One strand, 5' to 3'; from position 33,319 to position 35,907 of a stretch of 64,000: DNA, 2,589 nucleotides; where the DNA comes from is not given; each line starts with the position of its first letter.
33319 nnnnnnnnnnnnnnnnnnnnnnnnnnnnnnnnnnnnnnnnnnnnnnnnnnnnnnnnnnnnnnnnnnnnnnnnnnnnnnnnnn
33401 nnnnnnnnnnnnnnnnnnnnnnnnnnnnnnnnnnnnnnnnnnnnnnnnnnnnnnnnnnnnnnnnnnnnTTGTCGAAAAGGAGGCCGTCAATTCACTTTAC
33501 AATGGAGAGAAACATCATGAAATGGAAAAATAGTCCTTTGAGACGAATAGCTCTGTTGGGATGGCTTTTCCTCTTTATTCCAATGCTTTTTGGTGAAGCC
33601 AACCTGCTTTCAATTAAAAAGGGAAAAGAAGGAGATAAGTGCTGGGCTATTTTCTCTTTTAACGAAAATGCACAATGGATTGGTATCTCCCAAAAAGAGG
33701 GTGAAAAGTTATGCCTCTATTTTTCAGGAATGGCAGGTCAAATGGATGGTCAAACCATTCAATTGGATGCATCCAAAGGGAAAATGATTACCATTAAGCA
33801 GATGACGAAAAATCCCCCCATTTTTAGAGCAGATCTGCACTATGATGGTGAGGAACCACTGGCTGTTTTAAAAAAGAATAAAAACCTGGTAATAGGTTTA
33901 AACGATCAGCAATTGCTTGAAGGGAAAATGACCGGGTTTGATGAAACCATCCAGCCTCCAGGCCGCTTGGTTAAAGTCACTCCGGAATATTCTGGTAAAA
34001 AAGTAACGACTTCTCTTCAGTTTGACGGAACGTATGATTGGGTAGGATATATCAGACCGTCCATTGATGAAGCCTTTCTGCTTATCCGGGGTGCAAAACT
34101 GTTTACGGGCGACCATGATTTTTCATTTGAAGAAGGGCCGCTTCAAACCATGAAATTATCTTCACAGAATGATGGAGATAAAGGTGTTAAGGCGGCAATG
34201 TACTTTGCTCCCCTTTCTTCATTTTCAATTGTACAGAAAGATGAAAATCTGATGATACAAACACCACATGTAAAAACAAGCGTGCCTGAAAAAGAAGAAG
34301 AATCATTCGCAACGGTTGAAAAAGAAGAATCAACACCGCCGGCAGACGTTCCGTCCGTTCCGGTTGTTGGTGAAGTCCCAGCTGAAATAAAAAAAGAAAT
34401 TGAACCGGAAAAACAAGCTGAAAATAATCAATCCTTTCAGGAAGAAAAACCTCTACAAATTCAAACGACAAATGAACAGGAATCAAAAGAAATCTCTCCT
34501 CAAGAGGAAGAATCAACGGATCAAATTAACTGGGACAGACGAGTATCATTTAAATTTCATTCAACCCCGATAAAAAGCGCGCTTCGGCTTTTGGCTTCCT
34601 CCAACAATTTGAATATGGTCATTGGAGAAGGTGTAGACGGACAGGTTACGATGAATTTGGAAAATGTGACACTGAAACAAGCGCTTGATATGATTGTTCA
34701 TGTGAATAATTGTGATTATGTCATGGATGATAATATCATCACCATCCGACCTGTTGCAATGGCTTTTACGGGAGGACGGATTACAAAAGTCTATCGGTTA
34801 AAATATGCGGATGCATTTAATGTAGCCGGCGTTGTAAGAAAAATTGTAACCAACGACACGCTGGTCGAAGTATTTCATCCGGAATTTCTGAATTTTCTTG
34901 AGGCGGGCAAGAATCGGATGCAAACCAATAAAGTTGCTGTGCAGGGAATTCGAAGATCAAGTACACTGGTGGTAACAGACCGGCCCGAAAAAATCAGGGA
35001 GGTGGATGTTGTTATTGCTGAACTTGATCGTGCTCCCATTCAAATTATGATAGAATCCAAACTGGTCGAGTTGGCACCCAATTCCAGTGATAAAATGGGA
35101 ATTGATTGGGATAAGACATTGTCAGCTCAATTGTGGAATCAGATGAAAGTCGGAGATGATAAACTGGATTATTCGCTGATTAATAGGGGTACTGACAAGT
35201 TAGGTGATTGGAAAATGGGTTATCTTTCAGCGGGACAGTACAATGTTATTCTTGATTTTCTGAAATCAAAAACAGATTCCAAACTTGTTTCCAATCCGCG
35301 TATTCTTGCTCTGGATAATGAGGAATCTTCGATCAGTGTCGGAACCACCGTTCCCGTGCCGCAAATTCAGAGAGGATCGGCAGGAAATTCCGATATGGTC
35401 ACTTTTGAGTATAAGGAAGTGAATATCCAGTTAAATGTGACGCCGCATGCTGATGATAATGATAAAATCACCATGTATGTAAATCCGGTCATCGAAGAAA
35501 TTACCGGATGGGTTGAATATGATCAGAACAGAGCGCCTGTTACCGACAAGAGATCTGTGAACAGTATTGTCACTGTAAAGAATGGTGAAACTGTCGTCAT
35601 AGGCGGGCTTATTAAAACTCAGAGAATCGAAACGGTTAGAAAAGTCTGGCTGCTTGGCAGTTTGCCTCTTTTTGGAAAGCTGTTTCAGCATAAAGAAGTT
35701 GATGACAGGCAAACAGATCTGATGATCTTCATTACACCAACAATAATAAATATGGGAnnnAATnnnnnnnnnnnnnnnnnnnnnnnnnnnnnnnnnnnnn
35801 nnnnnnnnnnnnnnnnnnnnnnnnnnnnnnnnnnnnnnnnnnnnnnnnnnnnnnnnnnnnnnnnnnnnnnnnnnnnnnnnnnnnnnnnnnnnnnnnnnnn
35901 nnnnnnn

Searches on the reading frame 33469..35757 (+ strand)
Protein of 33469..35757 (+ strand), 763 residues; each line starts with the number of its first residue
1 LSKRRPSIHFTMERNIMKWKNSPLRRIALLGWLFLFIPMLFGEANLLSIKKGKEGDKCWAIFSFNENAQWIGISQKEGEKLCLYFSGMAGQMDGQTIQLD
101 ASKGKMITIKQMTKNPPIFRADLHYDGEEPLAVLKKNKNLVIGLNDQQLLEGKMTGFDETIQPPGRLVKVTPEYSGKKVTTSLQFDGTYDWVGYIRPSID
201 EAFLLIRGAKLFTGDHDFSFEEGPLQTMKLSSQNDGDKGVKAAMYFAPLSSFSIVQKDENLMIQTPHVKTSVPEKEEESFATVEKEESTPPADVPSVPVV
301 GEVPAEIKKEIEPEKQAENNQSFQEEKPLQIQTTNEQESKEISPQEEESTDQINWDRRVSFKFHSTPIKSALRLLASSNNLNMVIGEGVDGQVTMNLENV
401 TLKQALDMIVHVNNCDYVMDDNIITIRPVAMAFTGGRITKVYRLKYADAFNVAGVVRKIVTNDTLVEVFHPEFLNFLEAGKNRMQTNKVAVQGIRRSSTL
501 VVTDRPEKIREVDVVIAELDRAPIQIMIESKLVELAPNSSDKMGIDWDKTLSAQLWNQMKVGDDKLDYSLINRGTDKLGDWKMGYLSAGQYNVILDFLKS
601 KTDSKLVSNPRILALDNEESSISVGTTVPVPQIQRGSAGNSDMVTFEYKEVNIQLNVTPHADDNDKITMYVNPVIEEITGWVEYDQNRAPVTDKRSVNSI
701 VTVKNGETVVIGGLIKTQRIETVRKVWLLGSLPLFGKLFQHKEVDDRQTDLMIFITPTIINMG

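Call 7: search_protein_families(library=pfam, proteins=[window:33469-35757:+], max_evalue=0.001)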
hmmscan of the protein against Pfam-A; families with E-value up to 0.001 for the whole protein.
window:33469-35757:+ (763 aa): 3 families
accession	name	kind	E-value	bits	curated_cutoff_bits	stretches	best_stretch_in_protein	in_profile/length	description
PF00263.26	Secretin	-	9.7e-45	152.6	27.5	1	598-760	2-168/169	Bacterial type II and III secretion system protein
PF07660.19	STN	-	4.5e-10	39.6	28.4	1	383-428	3-51/52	Secretin and TonB N terminus short domain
PF03958.22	Secretin_N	-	3.3e-08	34.1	28.2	1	439-525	1-69/69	Bacterial type II/III secretion system short domain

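Call 78: search_protein_families(library=ncbifam, proteins=[window:33469-35757:+], max_evalue=0.00001)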
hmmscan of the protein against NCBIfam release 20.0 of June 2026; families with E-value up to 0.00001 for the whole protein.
window:33469-35757:+ (763 aa): 8 families
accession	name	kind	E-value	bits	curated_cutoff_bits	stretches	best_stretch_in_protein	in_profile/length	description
TIGR02515.1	IV_pilus_PilQ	subfamily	4.9e-69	233.4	284.35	1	357-761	2-428/428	type IV pilus secretin PilQ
TIGR02517.1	type_II_gspD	equivalog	6.9e-60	203.2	351.35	1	379-761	177-591/600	type II secretion system secretin GspD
NF010083.0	PRK13568.1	equivalog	1.1e-46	159.5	554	1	349-761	18-418/419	DNA uptake porin HofQ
TIGR02519.1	pilus_MshL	equivalog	1.1e-42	146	250.2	1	499-760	9-290/290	pilus (MSHA type) biogenesis protein MshL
NF007851.2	PRK10560.1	exception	8.1e-33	113.8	598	1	357-761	22-410/412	DNA uptake porin HofQ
TIGR02516.1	type_III_yscC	equivalog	2e-27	95.9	238.45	1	481-761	191-462/463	type III secretion system outer membrane ring subunit SctC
NF042912.1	Amuc_1098_fam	equivalog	1.1e-24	86.6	750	1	689-761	725-797/805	Amuc_1098 family type IV pilus outer membrane protein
NF011873.0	PRK15346.1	equivalog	5.1e-15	55.1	524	1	439-747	178-481/499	EscC/YscC/HrcC family type III secretion system outer membrane ring protein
